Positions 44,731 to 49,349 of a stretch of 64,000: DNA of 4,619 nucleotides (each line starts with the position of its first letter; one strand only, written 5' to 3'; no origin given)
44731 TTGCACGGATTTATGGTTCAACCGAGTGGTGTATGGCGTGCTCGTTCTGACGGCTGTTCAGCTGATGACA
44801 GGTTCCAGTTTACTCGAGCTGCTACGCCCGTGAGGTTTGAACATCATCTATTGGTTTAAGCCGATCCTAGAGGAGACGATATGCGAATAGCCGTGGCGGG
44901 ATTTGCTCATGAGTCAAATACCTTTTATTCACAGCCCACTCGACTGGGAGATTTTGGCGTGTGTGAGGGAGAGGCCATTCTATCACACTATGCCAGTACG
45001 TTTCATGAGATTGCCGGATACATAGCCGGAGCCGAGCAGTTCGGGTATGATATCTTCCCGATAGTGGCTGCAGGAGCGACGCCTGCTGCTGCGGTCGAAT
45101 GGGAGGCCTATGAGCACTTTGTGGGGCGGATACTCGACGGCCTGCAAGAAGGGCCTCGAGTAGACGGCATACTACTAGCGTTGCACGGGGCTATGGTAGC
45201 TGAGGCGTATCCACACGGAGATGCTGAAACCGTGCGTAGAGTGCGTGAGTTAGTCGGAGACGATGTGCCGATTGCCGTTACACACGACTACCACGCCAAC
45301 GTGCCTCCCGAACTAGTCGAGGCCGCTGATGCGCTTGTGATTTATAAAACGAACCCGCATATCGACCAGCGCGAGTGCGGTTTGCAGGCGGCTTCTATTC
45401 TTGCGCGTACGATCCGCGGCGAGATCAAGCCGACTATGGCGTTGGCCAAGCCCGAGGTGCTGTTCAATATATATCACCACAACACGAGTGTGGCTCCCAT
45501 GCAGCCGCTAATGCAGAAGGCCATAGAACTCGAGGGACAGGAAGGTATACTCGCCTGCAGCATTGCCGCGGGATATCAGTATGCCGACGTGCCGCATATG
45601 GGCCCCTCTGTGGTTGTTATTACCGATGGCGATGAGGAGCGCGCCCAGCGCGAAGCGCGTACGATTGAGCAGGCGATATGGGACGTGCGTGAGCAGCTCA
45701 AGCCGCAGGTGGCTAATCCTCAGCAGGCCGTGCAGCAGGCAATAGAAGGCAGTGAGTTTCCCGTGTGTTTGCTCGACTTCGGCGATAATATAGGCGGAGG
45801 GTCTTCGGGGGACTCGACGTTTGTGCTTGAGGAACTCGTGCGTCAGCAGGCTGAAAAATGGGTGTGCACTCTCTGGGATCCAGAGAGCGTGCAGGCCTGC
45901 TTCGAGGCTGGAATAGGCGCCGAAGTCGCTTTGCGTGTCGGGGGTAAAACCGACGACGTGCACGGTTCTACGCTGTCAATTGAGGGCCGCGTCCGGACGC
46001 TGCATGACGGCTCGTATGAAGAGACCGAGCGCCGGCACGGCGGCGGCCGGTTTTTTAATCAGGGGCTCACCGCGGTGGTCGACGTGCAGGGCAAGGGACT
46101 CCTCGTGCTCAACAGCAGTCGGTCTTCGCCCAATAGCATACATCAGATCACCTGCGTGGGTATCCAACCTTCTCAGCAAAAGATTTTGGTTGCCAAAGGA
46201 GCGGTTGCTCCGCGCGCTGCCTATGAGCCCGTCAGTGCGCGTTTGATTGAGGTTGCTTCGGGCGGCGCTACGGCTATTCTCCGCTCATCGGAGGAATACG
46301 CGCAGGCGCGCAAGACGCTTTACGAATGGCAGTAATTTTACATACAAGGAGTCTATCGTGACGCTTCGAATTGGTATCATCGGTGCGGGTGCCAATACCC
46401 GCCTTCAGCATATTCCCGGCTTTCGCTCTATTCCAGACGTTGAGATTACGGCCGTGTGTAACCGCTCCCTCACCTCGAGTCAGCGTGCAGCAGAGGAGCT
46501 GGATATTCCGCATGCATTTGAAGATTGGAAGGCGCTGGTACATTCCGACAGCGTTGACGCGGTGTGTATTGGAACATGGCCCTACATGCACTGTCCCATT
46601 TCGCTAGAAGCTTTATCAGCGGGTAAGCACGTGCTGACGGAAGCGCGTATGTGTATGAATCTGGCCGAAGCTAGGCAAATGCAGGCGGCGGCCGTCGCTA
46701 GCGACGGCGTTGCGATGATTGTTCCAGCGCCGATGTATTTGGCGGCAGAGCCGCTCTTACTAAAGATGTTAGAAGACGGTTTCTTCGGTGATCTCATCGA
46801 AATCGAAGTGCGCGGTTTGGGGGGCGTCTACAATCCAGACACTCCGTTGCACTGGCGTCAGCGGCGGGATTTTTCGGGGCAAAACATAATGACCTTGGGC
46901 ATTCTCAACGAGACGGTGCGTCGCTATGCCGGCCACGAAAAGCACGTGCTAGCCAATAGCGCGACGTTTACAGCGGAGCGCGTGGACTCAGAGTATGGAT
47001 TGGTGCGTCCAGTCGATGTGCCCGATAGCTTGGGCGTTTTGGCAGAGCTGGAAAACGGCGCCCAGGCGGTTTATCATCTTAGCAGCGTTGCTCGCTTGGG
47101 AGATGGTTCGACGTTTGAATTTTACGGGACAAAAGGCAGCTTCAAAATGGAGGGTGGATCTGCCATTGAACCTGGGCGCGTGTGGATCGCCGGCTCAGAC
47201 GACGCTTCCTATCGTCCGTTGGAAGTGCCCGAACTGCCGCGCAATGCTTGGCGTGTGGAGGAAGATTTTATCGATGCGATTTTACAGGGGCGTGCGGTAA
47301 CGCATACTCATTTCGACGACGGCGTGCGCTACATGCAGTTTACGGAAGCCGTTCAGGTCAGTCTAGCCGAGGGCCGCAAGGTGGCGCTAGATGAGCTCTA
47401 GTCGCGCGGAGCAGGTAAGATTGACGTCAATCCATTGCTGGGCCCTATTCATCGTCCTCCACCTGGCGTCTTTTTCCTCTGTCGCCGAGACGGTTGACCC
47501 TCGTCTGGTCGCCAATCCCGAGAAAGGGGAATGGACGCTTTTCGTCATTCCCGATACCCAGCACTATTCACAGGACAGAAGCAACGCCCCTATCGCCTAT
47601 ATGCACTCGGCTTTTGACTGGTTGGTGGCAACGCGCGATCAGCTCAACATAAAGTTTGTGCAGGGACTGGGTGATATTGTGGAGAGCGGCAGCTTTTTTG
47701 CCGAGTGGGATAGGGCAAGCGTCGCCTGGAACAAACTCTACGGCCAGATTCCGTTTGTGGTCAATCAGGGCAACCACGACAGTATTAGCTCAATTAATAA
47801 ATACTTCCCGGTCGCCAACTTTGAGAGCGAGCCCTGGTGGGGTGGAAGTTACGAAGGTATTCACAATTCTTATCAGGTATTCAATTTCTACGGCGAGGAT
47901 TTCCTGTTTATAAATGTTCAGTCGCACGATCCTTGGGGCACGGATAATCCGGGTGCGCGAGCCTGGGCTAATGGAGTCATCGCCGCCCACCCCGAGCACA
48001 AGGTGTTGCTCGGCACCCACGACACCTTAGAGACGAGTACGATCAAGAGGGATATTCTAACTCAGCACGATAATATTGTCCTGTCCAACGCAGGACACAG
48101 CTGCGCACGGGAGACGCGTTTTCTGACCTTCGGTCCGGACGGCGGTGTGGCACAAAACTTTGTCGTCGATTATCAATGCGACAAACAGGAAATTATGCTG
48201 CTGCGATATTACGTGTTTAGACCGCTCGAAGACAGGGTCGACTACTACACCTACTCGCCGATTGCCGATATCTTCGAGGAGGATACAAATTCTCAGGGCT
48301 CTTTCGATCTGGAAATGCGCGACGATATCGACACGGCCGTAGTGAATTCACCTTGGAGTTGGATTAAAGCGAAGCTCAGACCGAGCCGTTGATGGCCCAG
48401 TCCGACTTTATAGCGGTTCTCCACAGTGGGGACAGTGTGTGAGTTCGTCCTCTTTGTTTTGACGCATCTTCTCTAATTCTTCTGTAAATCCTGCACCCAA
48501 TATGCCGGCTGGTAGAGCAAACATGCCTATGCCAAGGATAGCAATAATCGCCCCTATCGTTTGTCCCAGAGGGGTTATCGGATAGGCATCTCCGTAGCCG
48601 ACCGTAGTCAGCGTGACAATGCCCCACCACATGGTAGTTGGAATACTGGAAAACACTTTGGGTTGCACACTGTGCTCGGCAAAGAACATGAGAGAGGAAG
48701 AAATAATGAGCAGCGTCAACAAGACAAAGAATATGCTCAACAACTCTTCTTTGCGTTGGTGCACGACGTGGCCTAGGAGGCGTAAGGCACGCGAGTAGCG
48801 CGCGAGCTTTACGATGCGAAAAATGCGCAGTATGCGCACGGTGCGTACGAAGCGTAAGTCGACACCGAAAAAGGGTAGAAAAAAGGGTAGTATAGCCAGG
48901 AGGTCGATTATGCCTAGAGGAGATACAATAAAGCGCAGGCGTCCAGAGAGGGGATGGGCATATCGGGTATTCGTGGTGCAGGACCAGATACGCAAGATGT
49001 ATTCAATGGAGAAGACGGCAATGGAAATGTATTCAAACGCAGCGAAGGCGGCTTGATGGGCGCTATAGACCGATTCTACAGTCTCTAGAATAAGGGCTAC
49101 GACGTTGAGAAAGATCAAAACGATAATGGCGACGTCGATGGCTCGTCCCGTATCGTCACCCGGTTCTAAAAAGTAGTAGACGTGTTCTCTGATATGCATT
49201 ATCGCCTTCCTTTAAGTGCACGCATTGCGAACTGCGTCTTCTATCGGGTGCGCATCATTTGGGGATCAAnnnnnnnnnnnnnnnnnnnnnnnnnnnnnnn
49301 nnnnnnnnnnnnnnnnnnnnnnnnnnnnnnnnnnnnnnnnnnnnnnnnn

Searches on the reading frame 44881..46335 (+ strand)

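Call 41: search_protein_families(library=pfam, proteins=[window:44881-46335:+], max_evalue=0.00001)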
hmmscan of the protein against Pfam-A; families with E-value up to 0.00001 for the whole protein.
window:44881-46335:+ (484 aa): 2 families
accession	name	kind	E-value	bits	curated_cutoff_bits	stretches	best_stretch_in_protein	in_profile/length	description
PF07364.17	DUF1485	-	6.8e-95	318.1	22.8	1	2-288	1-290/290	Metallopeptidase family M81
PF07171.17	MlrC_C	-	1.3e-46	159.5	27.2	1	297-465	1-168/178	MlrC C-terminus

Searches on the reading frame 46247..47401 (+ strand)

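Call 41: search_protein_families(library=pfam, proteins=[window:46247-47401:+], max_evalue=0.00001)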
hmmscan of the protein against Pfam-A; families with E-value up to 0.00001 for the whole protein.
window:46247-47401:+ (384 aa): 3 families
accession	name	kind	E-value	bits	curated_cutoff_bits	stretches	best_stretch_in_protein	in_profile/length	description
PF01408.29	GFO_IDH_MocA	-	3.6e-21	76.5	24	1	40-155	1-115/120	Oxidoreductase family, NAD-binding Rossmann fold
PF22725.1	GFO_IDH_MocA_C3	-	2.7e-11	44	27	1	173-299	6-123/124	GFO/IDH/MocA C-terminal domain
PF02894.22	GFO_IDH_MocA_C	-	1.1e-07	32.3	22.9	1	173-381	2-218/218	Oxidoreductase family, C-terminal alpha/beta domain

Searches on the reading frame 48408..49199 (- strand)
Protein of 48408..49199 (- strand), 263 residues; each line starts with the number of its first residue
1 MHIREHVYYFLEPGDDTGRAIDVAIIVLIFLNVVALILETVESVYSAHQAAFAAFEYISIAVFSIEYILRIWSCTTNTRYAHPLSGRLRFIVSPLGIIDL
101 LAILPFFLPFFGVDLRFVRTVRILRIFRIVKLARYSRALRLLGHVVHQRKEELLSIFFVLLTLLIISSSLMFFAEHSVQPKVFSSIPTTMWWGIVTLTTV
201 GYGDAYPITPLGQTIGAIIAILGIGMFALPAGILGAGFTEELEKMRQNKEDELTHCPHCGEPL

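Call 41: search_protein_families(library=pfam, proteins=[window:48408-49199:-], max_evalue=0.00001)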
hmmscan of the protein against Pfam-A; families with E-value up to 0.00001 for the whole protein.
window:48408-49199:- (263 aa): 2 families
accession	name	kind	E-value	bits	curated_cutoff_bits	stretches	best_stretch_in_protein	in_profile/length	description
PF00520.37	Ion_trans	-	1.3e-32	113.4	25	1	20-241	3-236/241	Ion transport protein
PF07885.22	Ion_trans_2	-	5.5e-11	42.6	22.5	1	160-236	2-75/79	Ion channel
